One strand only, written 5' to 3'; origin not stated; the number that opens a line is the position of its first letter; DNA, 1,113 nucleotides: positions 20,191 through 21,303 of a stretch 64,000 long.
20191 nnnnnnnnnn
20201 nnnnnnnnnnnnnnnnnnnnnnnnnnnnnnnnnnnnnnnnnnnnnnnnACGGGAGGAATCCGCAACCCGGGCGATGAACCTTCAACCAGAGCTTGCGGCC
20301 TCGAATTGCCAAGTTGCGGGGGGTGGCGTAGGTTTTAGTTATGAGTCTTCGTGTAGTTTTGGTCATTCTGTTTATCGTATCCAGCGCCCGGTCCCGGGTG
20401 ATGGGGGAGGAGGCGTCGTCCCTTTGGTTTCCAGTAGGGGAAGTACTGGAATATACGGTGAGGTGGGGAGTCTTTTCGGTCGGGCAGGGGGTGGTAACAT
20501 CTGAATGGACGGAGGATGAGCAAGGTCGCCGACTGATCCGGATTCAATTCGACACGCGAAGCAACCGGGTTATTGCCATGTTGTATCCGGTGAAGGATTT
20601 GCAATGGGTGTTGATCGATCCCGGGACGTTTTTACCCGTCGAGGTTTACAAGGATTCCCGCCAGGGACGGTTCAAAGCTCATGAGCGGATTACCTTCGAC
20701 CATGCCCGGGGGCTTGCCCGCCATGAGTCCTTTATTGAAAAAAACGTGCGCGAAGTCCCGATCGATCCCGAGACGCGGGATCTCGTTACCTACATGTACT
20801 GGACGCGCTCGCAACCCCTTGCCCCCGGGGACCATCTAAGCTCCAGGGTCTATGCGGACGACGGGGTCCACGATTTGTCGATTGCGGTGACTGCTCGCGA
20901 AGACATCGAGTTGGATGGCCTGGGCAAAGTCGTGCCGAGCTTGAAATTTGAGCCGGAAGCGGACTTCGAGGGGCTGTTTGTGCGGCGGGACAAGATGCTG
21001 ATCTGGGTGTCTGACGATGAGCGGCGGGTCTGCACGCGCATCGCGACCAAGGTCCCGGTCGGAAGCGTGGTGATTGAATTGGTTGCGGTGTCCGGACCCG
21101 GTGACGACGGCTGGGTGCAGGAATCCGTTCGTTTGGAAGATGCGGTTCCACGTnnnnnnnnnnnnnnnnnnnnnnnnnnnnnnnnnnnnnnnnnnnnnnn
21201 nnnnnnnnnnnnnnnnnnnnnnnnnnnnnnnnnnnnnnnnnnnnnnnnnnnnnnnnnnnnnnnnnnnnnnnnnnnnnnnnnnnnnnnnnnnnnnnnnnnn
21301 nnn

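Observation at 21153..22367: Photolyase/cryptochrome FAD-binding homology region placed N-terminally, followed by ~170-aa extension with faint similarity to the photolyase N-terminal domain (possible permuted or truncated cryptochrome-like protein)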

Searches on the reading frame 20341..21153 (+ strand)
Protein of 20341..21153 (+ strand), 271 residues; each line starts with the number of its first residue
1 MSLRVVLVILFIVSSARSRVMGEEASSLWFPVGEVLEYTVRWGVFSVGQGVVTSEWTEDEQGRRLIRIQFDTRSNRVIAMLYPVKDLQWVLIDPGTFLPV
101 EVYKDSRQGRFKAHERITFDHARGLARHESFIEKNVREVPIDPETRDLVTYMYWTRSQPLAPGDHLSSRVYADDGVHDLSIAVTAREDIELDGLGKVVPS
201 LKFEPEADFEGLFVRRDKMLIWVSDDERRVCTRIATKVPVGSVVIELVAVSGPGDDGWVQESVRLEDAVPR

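Call 3: search_protein_families(library=pfam, proteins=[window:20341-21153:+], max_evalue=1)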
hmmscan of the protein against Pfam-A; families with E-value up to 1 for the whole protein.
window:20341-21153:+ (271 aa): 1 family
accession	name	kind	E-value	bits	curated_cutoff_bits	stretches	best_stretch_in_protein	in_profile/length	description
PF11306.15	DUF3108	-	5.2e-32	111.8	26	1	37-248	1-209/209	Protein of unknown function (DUF3108)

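Call 4: search_protein_families(library=ncbifam, proteins=[window:20341-21153:+], max_evalue=1)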
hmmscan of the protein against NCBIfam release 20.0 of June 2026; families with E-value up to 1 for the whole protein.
window:20341-21153:+ (271 aa): 0 families
